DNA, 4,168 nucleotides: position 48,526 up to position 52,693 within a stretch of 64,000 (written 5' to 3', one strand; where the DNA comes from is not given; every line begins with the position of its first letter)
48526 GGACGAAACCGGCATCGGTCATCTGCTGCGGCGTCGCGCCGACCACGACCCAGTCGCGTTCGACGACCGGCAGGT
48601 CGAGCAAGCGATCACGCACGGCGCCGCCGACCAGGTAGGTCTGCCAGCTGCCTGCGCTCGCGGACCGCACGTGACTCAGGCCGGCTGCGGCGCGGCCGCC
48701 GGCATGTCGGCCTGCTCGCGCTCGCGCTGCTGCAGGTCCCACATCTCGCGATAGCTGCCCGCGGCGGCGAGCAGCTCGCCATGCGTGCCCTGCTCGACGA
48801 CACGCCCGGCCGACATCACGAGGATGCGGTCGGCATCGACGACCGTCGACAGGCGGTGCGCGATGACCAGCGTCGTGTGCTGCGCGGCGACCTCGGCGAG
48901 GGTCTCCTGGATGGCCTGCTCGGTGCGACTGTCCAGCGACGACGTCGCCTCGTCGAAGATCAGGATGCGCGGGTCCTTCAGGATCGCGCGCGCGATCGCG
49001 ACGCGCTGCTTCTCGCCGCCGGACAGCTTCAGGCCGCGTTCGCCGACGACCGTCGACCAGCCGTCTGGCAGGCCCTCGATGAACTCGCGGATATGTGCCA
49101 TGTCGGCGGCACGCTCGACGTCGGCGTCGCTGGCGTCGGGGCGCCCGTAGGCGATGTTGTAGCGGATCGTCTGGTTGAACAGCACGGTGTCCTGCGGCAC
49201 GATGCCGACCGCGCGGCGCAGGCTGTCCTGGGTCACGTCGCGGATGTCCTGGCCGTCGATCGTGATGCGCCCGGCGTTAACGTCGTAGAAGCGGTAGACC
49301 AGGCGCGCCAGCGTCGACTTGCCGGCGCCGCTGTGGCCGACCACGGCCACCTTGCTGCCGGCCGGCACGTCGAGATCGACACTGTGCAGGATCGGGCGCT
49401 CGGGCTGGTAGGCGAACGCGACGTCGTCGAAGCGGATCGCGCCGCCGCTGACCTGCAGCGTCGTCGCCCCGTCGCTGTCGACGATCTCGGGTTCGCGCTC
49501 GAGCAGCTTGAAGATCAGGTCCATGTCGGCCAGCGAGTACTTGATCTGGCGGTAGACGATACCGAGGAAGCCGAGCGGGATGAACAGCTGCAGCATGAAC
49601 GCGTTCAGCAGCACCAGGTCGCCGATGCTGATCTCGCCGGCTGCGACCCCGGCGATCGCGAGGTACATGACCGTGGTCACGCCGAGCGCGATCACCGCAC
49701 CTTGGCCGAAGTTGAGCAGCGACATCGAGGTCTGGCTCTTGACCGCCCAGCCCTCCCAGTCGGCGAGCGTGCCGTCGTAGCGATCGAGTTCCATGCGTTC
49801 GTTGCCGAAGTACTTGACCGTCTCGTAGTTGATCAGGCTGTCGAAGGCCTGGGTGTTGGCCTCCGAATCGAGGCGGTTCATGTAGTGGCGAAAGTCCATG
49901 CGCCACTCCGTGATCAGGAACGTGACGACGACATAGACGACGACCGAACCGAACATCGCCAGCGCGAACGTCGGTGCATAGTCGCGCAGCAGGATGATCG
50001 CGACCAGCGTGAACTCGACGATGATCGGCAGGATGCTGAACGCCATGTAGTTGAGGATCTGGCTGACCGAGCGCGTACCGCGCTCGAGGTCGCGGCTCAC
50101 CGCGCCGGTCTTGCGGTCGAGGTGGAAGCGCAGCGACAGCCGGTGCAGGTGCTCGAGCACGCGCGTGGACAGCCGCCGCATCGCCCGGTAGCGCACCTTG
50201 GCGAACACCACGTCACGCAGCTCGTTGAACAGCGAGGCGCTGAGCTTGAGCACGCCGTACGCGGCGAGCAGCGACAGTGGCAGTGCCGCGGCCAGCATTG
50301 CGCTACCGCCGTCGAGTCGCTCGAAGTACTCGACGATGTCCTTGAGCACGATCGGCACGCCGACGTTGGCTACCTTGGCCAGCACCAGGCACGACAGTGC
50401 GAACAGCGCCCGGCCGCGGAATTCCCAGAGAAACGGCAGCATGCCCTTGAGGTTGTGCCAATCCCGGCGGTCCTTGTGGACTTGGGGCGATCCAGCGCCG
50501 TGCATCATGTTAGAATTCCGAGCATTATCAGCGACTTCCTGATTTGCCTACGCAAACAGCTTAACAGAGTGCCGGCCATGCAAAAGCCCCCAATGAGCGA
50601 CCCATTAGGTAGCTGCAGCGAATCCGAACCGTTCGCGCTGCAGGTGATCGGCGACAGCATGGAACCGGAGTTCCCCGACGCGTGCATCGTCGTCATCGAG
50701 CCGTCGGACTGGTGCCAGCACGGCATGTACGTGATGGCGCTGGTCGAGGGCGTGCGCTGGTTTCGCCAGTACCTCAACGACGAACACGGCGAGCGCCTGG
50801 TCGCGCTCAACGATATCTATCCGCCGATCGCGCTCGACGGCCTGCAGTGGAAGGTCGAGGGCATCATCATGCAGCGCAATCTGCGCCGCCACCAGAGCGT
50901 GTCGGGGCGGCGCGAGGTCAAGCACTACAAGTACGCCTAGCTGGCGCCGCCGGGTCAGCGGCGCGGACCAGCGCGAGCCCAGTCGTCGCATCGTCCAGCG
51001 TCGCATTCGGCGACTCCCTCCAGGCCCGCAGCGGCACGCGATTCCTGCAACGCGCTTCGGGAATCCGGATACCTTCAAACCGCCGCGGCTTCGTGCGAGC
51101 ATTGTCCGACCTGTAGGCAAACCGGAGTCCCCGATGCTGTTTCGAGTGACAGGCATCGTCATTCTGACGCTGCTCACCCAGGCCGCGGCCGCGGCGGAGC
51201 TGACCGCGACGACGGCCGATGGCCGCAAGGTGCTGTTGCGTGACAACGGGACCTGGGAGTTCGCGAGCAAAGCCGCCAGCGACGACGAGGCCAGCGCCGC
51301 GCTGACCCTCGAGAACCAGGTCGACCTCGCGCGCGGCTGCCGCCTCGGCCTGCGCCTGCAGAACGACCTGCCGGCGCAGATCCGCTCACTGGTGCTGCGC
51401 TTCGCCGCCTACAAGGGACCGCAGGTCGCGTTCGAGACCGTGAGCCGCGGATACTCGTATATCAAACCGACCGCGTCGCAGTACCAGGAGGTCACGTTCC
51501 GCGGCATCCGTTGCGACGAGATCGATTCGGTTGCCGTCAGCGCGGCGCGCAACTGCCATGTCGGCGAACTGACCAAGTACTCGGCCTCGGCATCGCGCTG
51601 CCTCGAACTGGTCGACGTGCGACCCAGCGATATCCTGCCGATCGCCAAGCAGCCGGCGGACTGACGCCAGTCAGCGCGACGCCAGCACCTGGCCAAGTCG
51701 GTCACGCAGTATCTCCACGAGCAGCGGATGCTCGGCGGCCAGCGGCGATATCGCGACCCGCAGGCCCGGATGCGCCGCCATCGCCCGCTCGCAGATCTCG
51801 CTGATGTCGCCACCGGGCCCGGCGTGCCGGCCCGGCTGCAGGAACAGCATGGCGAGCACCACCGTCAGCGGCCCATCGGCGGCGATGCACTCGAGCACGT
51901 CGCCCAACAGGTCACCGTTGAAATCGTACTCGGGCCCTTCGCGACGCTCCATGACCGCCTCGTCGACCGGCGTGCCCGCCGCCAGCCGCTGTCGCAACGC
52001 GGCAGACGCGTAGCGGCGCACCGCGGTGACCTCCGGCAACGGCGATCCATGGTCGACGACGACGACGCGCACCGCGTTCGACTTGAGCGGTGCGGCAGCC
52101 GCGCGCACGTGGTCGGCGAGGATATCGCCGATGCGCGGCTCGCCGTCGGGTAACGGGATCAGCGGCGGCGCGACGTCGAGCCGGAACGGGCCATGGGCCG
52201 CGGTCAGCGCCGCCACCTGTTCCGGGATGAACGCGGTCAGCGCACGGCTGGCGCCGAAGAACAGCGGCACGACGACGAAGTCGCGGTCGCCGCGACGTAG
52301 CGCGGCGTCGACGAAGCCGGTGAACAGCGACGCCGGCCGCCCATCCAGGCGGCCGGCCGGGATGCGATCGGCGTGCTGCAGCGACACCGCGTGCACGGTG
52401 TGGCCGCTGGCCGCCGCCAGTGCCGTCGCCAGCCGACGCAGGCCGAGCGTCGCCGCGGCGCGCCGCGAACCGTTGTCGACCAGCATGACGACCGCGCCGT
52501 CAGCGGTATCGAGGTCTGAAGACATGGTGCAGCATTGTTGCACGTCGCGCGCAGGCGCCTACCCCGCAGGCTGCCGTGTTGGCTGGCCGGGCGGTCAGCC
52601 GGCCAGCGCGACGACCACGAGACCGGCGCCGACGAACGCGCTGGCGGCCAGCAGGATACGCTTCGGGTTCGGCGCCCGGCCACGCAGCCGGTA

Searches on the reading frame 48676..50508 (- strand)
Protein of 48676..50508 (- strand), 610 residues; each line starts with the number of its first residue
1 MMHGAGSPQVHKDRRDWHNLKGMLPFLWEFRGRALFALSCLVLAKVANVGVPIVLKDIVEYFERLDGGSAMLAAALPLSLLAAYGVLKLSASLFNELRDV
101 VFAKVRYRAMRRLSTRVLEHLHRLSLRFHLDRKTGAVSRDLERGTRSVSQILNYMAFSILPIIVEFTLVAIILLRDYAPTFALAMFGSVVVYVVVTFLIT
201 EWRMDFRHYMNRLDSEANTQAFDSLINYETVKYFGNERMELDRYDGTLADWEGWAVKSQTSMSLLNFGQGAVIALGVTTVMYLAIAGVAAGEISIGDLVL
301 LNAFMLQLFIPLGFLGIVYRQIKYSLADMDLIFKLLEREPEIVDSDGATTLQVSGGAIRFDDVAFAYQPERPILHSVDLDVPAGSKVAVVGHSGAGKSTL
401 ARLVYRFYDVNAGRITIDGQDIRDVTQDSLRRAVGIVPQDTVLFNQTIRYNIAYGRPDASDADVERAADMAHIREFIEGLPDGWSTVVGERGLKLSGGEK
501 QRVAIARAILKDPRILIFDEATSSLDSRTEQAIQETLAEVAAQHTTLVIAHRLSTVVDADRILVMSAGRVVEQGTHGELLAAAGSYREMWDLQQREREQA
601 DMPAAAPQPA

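Call 29: search_protein_families(library=pfam, proteins=[window:48676-50508:-], max_evalue=0.001)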
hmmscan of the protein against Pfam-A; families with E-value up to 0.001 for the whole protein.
window:48676-50508:- (610 aa): 4 families
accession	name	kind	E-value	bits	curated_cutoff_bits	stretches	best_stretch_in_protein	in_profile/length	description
PF00664.28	ABC_membrane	-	3.9e-36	125.6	28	1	36-311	3-273/274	ABC transporter transmembrane region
PF00005.33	ABC_tran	-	9.8e-34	117.3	25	1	374-523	1-137/137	ABC transporter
PF02463.25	SMC_N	-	9.5e-07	28.9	40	1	414-566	110-212/220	RecF/RecN/SMC N terminal domain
PF13191.12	AAA_16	-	0.0005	21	32.6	0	384-548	22-166/167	AAA ATPase domain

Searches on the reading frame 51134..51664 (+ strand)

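Call 29: search_protein_families(library=pfam, proteins=[window:51134-51664:+], max_evalue=0.001)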
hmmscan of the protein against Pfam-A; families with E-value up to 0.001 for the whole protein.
window:51134-51664:+ (176 aa): 1 family
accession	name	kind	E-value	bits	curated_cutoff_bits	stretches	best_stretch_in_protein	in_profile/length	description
PF11355.13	DUF3157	-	0.00052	20.2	21.7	1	9-55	5-53/199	Protein of unknown function (DUF3157)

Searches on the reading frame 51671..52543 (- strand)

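Call 29: search_protein_families(library=pfam, proteins=[window:51671-52543:-], max_evalue=0.001)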
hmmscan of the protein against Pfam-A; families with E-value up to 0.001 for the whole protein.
window:51671-52543:- (290 aa): 1 family
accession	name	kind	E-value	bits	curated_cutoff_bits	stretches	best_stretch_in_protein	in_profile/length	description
PF01903.22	CbiX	-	9.3e-12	45.6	22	2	207-280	34-105/106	CbiX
